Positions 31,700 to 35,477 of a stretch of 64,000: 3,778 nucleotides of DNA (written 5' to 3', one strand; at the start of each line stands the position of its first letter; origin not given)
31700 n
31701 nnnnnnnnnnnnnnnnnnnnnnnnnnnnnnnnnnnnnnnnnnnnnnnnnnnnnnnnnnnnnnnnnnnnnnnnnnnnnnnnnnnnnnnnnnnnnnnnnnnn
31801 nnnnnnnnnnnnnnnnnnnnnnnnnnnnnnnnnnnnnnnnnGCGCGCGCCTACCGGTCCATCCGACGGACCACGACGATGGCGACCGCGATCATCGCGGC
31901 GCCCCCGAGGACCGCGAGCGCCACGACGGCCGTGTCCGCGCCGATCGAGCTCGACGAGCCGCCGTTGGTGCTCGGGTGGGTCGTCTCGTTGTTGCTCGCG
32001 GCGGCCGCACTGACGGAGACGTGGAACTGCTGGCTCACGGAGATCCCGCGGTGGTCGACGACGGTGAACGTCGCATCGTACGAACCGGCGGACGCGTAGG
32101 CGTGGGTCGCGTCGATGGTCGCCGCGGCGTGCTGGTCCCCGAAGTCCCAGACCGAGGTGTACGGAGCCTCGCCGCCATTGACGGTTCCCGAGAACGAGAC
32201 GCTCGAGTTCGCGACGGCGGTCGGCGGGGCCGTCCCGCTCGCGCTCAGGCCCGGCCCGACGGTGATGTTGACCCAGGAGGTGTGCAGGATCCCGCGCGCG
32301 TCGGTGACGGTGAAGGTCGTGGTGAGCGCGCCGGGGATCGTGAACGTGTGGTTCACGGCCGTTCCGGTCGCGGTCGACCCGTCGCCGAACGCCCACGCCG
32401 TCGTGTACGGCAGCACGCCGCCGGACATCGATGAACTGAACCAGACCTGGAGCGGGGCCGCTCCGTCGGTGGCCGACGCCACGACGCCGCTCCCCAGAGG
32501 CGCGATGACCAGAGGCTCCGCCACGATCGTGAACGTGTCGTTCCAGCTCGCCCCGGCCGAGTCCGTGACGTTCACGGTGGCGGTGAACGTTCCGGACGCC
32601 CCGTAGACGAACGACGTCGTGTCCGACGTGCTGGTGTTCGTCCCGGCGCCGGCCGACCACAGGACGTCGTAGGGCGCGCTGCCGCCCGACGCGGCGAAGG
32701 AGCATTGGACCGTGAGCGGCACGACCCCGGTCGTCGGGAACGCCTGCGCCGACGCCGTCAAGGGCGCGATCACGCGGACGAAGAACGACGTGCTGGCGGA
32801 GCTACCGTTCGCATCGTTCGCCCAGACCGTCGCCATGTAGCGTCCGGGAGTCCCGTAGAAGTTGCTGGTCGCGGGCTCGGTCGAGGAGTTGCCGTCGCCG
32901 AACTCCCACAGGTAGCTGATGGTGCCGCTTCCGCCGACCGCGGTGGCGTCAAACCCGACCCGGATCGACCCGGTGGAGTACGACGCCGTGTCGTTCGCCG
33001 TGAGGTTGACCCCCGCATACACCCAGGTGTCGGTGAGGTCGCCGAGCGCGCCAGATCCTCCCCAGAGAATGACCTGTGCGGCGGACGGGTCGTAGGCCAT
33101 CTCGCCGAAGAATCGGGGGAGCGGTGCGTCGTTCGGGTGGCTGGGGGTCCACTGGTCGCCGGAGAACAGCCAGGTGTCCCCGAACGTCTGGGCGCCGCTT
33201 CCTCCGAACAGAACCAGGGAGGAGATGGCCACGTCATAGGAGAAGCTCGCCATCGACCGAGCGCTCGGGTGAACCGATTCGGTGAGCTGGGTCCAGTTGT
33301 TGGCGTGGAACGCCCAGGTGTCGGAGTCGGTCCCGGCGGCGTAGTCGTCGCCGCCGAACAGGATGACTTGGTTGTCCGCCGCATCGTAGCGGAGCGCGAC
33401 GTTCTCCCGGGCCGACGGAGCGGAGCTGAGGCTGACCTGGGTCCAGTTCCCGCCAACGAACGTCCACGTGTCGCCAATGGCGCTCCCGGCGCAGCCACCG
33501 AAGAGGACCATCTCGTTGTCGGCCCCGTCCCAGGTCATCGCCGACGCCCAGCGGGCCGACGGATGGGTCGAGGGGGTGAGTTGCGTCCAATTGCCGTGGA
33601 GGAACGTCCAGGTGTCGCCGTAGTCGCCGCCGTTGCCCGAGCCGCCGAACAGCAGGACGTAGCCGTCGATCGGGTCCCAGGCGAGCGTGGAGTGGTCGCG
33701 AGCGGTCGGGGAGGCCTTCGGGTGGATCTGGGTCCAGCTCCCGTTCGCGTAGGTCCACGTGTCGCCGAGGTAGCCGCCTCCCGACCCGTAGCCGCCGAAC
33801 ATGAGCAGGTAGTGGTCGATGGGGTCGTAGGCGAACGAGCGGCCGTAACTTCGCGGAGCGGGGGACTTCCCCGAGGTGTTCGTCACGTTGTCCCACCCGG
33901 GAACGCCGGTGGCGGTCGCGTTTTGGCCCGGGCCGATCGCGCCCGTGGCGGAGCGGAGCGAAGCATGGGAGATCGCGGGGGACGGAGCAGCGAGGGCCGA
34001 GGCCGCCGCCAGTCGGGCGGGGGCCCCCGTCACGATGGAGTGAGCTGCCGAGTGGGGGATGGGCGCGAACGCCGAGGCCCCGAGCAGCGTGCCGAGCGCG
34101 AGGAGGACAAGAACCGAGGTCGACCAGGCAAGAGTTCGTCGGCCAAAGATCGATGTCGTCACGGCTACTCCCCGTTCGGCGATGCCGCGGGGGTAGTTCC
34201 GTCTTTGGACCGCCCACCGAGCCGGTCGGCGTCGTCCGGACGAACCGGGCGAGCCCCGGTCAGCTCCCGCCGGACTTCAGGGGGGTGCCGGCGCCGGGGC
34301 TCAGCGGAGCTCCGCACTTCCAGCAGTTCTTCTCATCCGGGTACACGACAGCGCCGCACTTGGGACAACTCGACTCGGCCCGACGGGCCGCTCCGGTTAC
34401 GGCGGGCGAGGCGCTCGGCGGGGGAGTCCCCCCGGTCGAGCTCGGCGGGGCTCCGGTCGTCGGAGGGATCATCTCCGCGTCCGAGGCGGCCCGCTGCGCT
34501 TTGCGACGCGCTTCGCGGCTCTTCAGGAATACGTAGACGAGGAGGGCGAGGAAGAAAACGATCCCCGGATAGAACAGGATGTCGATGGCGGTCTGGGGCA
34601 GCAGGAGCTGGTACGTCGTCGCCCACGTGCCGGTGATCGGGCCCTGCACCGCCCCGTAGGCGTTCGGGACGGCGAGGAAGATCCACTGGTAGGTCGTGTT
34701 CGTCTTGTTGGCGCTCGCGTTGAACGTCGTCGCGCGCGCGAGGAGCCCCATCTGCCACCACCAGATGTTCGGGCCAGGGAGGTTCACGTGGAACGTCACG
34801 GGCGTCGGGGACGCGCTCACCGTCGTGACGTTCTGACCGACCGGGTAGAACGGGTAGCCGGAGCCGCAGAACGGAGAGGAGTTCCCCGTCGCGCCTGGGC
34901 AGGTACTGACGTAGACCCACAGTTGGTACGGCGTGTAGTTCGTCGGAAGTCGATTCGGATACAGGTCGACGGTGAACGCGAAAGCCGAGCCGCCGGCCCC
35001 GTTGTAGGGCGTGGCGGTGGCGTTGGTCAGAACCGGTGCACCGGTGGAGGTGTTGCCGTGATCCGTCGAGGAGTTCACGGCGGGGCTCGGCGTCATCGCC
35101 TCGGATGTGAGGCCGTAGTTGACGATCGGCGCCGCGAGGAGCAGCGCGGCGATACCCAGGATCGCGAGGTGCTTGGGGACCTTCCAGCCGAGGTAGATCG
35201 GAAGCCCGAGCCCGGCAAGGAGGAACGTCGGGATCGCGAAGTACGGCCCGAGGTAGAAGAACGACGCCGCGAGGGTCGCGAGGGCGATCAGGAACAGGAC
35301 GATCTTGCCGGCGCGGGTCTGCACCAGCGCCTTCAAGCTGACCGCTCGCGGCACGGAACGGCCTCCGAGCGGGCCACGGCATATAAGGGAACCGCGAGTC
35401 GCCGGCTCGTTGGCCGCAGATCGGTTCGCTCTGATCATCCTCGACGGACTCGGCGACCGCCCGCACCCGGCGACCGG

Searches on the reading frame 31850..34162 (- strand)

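Call 5: search_protein_families(library=pfam, proteins=[window:31850-34162:-], max_evalue=1)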
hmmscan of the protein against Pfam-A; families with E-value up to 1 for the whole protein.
window:31850-34162:- (770 aa): 10 families
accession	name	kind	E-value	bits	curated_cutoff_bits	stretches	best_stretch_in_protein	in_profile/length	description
PF18911.6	PKD_4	-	6.8e-39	132.2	27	4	569-635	20-85/85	PKD domain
PF24681.1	Kelch_KLHDC2_KLHL20_DRC7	-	4.5e-29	101.8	50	2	94-254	41-206/221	KLHDC2/KLHL20/DRC7 Kelch-repeats domain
PF00801.26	PKD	-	1.9e-25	89.1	23.5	4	413-461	28-78/80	PKD domain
PF24981.1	Beta-prop_ATRN-LZTR1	-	1.7e-13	51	50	3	90-225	27-169/289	Attractin/LZTR1 beta-propeller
PF13418.12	Kelch_4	-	2.7e-12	46.9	21.6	3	315-349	14-48/49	Galactose oxidase, central domain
PF13415.12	Kelch_3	-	7.8e-08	32.7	22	3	117-160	2-45/48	Galactose oxidase, central domain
PF13964.12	Kelch_6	-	0.0015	18.9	25.3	0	113-146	8-43/50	Kelch motif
PF08329.16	ChitinaseA_N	-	0.0031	17.6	21.2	0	509-547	68-106/133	Chitinase A, N-terminal domain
PF13573.12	SprB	-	0.0096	16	28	1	491-507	21-37/37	SprB repeat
PF22352.2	K319L-like_PKD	-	0.12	12.8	27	1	502-546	33-82/84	K319L-like, PKD domain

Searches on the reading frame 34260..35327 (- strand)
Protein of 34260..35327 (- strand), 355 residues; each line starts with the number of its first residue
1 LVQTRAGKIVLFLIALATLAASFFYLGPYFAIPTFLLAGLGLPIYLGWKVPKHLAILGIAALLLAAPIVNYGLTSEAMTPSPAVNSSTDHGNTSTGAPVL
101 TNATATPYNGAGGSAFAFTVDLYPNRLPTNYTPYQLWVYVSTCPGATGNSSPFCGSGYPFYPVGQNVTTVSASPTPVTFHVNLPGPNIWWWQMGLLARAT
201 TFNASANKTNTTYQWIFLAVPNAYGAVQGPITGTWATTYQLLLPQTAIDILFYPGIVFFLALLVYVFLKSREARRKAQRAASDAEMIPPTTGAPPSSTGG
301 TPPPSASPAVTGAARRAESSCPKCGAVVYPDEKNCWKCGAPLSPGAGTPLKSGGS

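Call 28: search_protein_families(library=ncbifam, proteins=[window:34260-35327:-], max_evalue=1)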
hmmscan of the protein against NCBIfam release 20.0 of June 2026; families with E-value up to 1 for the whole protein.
window:34260-35327:- (355 aa): 2 families
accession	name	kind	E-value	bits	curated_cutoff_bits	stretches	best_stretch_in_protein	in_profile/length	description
NF001669.0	PRK00432.1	equivalog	0.0054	16.7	54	1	315-339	23-47/58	30S ribosomal protein S27ae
NF049953.1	ribbon_DG_selen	exception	0.12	12.3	130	1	315-339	144-168/172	zinc ribbon-containing (seleno)protein DG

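Call 83: search_protein_families(library=pfam, proteins=[window:34260-35327:-], max_evalue=0.1)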
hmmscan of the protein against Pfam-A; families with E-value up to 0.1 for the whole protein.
window:34260-35327:- (355 aa): 5 families
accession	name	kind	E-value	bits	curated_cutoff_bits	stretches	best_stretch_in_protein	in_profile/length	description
PF13240.11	Zn_Ribbon_1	-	0.00019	21.5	25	1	321-342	2-23/23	zinc-ribbon domain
PF13248.11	Zn_ribbon_3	-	0.00025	20.8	27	2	320-342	4-26/26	zinc-ribbon domain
PF12773.13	DZR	-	0.00047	20.7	27.3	1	320-339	26-45/45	Double zinc ribbon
PF18256.6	HscB_4_cys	-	0.0068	16.7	26.2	1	335-349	3-17/27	Co-chaperone HscB tetracysteine metal binding motif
PF17032.10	Zn_ribbon_15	-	0.086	14.1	28.9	0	317-339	51-73/73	zinc-ribbon family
